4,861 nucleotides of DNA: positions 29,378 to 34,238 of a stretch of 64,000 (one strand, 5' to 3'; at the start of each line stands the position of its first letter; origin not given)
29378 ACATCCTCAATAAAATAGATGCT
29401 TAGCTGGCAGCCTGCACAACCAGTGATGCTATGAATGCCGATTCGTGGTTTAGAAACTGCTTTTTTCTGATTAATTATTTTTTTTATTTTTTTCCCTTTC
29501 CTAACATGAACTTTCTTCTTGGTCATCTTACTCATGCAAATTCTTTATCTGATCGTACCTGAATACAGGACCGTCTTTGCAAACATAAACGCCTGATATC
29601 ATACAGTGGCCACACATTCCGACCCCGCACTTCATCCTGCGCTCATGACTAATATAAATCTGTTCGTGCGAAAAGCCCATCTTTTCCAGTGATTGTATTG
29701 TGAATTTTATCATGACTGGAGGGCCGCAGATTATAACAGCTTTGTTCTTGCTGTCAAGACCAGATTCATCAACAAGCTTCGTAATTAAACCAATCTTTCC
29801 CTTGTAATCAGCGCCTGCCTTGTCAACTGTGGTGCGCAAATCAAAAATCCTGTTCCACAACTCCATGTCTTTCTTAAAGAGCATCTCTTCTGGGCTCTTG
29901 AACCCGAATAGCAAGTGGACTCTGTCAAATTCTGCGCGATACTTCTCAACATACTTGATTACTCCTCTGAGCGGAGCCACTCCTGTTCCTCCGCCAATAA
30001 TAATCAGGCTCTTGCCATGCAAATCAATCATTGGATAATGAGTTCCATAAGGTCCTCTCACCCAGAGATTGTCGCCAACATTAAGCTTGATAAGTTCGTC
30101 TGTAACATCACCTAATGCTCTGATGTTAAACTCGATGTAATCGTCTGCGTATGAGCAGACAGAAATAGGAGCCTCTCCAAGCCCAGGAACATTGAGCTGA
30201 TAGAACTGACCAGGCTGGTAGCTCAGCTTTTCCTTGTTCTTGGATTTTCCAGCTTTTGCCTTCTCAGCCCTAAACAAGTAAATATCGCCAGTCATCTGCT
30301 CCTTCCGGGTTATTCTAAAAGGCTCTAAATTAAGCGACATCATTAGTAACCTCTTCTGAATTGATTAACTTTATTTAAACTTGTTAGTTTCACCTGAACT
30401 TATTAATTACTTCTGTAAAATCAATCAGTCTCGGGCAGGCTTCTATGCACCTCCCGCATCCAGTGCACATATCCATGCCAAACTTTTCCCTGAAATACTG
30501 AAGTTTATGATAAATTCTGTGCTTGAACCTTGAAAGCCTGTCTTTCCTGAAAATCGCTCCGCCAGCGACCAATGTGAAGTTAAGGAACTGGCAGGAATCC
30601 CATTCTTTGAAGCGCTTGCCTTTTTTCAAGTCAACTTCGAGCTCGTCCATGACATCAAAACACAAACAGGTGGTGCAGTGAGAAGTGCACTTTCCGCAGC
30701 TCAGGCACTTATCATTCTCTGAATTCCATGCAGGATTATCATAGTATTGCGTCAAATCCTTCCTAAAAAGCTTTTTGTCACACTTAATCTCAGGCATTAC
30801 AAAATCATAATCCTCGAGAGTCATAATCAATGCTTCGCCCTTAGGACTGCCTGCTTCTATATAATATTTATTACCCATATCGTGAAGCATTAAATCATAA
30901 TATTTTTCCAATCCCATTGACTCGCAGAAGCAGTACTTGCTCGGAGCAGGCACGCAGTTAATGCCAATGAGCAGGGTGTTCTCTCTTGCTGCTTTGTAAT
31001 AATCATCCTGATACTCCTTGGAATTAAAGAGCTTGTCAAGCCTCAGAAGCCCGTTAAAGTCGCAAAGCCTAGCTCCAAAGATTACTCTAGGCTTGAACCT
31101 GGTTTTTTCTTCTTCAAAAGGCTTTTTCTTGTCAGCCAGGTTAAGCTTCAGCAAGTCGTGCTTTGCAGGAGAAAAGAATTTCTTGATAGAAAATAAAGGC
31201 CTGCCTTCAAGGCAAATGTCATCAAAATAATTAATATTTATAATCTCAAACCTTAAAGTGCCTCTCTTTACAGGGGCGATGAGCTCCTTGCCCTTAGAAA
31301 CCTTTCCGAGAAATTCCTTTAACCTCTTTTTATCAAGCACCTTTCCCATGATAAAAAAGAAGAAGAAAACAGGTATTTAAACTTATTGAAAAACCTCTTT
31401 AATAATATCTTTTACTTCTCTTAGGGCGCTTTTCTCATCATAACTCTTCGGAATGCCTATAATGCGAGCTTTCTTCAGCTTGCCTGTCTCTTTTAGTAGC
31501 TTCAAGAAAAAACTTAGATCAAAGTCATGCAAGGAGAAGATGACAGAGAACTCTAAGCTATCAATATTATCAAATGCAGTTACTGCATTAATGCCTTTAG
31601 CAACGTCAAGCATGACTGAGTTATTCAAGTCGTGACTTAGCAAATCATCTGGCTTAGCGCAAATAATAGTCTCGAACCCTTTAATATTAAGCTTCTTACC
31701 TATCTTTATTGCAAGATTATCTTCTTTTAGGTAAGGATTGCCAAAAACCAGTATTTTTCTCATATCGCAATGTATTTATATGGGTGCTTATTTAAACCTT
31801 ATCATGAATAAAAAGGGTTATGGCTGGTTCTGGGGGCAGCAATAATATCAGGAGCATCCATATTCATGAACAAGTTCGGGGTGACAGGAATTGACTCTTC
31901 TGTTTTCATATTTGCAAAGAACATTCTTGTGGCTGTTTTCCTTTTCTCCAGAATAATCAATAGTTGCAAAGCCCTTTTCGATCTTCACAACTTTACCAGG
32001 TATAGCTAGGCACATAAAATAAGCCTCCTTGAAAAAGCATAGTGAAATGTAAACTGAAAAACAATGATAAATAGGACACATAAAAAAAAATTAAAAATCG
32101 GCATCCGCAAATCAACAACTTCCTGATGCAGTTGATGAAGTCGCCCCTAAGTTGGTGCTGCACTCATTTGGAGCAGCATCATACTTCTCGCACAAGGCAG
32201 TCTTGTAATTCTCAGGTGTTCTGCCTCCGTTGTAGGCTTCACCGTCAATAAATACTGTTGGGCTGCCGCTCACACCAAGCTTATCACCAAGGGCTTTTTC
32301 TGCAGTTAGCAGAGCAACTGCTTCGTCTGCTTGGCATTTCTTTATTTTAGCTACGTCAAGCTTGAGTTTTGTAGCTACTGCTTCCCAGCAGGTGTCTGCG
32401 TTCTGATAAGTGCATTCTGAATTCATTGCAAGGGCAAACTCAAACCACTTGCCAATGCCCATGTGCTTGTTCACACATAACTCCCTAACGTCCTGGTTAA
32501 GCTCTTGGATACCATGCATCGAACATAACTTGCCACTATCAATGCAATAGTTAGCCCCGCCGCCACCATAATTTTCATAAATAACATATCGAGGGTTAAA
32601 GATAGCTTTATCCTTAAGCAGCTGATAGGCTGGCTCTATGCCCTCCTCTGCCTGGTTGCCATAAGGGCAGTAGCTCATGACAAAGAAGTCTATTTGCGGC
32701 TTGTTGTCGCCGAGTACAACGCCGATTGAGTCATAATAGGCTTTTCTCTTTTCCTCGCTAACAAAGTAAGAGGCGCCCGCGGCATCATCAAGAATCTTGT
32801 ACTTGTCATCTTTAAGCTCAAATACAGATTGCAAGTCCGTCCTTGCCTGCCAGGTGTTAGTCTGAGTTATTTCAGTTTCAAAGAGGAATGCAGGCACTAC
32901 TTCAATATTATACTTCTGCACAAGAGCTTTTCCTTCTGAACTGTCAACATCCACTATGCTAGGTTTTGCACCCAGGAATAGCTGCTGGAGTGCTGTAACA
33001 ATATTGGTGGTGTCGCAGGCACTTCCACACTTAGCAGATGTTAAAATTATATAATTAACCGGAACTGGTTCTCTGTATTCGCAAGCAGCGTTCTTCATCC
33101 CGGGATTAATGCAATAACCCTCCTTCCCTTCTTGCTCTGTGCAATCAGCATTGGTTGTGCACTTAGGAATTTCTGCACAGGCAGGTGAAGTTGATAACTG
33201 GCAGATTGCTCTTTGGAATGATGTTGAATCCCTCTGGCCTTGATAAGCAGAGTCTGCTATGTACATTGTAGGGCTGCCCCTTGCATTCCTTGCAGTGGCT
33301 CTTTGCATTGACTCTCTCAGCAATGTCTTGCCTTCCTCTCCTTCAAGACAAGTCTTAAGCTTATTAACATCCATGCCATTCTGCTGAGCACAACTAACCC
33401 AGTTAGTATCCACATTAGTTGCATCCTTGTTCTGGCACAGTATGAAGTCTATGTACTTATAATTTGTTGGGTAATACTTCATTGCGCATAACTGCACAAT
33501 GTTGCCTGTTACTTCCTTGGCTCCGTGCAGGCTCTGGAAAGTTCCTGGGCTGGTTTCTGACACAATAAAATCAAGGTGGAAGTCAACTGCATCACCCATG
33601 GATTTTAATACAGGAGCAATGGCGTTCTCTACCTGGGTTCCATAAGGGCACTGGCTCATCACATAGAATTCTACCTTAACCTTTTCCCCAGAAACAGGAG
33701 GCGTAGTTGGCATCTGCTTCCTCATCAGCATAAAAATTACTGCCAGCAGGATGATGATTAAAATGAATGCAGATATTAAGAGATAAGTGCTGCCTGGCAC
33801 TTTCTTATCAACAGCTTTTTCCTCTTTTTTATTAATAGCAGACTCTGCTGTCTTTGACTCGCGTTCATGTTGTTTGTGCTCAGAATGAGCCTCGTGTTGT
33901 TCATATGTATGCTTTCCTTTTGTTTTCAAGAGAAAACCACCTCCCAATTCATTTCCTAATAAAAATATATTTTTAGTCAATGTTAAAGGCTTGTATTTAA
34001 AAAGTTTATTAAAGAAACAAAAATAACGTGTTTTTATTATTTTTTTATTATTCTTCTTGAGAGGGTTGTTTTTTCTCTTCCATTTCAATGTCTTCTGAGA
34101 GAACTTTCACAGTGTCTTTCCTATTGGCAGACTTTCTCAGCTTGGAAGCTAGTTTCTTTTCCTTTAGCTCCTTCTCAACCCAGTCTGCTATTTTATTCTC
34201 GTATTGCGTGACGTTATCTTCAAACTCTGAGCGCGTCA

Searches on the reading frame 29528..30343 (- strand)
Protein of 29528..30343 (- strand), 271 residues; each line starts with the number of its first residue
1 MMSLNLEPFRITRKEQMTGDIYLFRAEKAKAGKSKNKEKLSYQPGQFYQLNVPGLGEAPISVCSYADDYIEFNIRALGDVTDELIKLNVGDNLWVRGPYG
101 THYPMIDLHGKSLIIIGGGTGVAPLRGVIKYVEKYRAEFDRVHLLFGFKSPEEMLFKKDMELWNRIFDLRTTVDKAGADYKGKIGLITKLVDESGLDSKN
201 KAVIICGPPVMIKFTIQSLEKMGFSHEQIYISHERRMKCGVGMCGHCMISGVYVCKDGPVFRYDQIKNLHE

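Call 6: search_protein_families(library=pfam, proteins=[window:29528-30343:-], max_evalue=0.01)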
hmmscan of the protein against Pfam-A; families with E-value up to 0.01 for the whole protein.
window:29528-30343:- (271 aa): 4 families
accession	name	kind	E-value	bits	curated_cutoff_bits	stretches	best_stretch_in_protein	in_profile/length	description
PF00175.26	NAD_binding_1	-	1.3e-14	55.2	22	1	116-215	2-107/109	Oxidoreductase NAD-binding domain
PF10418.14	DHODB_Fe-S_bind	-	4.4e-13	49.2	23.9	1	234-266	1-40/41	Iron-sulfur cluster binding domain of dihydroorotate dehydrogenase B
PF00970.30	FAD_binding_6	-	0.0019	18.9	21.1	1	10-102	3-97/99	Oxidoreductase FAD-binding domain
PF08022.18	FAD_binding_8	-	0.0039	17.7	22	0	34-86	22-80/109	FAD-binding domain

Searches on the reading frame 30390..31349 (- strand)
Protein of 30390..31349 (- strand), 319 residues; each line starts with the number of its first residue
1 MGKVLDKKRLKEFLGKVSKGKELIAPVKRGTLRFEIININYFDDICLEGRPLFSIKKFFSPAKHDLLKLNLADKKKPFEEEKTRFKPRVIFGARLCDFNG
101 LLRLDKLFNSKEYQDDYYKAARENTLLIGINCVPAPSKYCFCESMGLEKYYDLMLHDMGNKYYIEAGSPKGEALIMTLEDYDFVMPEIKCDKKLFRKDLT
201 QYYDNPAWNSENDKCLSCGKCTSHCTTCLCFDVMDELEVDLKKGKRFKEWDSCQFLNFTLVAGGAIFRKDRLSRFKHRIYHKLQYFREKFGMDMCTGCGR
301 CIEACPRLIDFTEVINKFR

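Call 6: search_protein_families(library=pfam, proteins=[window:30390-31349:-], max_evalue=0.01)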
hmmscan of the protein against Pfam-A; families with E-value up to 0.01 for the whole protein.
window:30390-31349:- (319 aa): 12 families
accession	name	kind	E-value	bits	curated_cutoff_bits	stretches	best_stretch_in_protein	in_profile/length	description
PF17179.9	Fer4_22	-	3.8e-31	108.2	27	1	214-308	1-94/95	4Fe-4S dicluster domain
PF13187.11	Fer4_9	-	1.7e-08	34.8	27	2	275-307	34-49/52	4Fe-4S dicluster domain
PF12838.12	Fer4_7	-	1.7e-07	32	27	1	286-307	29-50/52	4Fe-4S dicluster domain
PF00037.32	Fer4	-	2.6e-07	30.6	21.1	1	292-306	5-19/24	4Fe-4S binding domain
PF12797.12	Fer4_2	-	3.6e-06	27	24.5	1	293-306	8-21/22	4Fe-4S binding domain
PF12837.12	Fer4_6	-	6.9e-06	26.2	25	1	292-306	6-20/24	4Fe-4S binding domain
PF13183.11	Fer4_8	-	8.8e-06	26.6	27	1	212-307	2-66/68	4Fe-4S dicluster domain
PF14697.11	Fer4_21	-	8.8e-06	26.2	35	1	292-306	38-52/59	4Fe-4S dicluster domain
PF13237.11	Fer4_10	-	7.4e-05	23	25.5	1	210-306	4-53/53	4Fe-4S dicluster domain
PF25160.1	LdpA_Fe-S-bd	-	0.00064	19.9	27.6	1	293-307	26-40/49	LdpA Fe-S cluster-binding domain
PF12800.12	Fer4_4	-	0.00085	19.9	24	1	293-306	2-15/17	4Fe-4S binding domain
PF12798.12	Fer4_3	-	0.0051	18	27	1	295-306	1-12/15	4Fe-4S binding domain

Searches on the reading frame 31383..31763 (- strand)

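Call 6: search_protein_families(library=pfam, proteins=[window:31383-31763:-], max_evalue=0.01)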
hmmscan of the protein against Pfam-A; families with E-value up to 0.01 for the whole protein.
window:31383-31763:- (126 aa): 2 families
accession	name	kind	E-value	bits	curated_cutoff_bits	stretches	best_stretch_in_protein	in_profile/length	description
PF21243.3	ECT2_BRCT0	-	0.00088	19.6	27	1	59-105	18-59/79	ECT2, BRCT0 domain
PF01750.23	HycI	-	0.0011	19.3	23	1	63-123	58-122/130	Hydrogenase maturation protease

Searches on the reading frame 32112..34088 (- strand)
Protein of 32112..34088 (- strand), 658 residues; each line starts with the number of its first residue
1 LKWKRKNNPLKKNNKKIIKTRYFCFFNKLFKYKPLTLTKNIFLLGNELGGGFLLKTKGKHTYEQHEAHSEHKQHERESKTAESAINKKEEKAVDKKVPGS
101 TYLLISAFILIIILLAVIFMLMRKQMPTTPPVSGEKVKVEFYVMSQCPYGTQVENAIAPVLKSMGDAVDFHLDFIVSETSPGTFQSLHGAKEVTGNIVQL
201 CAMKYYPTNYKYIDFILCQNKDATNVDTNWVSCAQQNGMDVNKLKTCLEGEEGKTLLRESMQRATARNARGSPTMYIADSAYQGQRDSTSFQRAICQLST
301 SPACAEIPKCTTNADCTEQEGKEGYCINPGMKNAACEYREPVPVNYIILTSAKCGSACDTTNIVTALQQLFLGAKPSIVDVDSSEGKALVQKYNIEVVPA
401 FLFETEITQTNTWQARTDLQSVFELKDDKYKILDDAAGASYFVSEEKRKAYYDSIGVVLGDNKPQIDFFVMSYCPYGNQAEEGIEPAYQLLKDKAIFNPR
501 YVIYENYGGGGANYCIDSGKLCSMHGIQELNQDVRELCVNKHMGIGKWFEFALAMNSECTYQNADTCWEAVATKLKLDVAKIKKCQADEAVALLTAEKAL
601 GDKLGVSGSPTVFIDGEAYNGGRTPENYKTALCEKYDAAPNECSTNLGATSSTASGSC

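Call 6: search_protein_families(library=pfam, proteins=[window:32112-34088:-], max_evalue=0.01)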
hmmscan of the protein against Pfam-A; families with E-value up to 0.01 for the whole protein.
window:32112-34088:- (658 aa): 7 families
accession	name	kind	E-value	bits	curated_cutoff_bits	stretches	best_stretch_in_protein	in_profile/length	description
PF03227.22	GILT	-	1.5e-17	64.3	22.4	1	138-236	1-106/107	Gamma interferon inducible lysosomal thiol reductase (GILT)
PF01323.26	DSBA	-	3.1e-16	60.1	25.6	2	227-295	122-190/191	DSBA-like thioredoxin domain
PF13462.12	Thioredoxin_4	-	4.2e-13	50.2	23.2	2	136-295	14-163/165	Thioredoxin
PF25011.1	VSR_TRX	-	1.2e-11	45.2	27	2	514-633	64-208/208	Vacuolar sorting receptor thioredoxin-like domain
PF13098.12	Thioredoxin_2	-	9.1e-07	29.6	27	0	587-631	60-103/104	Thioredoxin-like domain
PF13192.12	Thioredoxin_3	-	0.00036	20.9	24.8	0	587-627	29-68/76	Thioredoxin domain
PF13743.12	Thioredoxin_5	-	0.0013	19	27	0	219-282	106-168/186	Thioredoxin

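Call 50: search_protein_families(library=ncbifam, proteins=[window:32112-34088:-], max_evalue=0.1)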
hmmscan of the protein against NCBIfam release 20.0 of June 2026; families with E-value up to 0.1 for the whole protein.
window:32112-34088:- (658 aa): 6 families
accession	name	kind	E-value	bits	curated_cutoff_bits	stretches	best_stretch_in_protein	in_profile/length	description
NF041057.1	Rcas_1661_fam_Se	equivalog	2.9e-07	30.3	190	1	224-295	173-244/247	Rcas_1661 family thioredoxin-like (seleno)lipoprotein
NF039170.1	SdrH_fam_CTERM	subfamily_domain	0.0041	17.2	50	1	43-123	85-162/163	SdrH family protein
TIGR02187.2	PDO_seleno_TRX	equivalog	0.0068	15.8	185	0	343-406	18-80/209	protein disulfide oxidoreductase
TIGR00411.1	redox_disulf_1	equivalog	0.034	14.2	92.75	0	137-170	1-34/82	MJ0307 family thioredoxin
NF033483.0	PknB_PASTA_kin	equivalog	0.092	11.7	450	0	64-136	296-374/563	Stk1 family PASTA domain-containing Ser/Thr kinase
TIGR03927.1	T7SS_EssA_Firm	equivalog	0.096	12.6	32.45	0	72-123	95-147/151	type VII secretion protein EssA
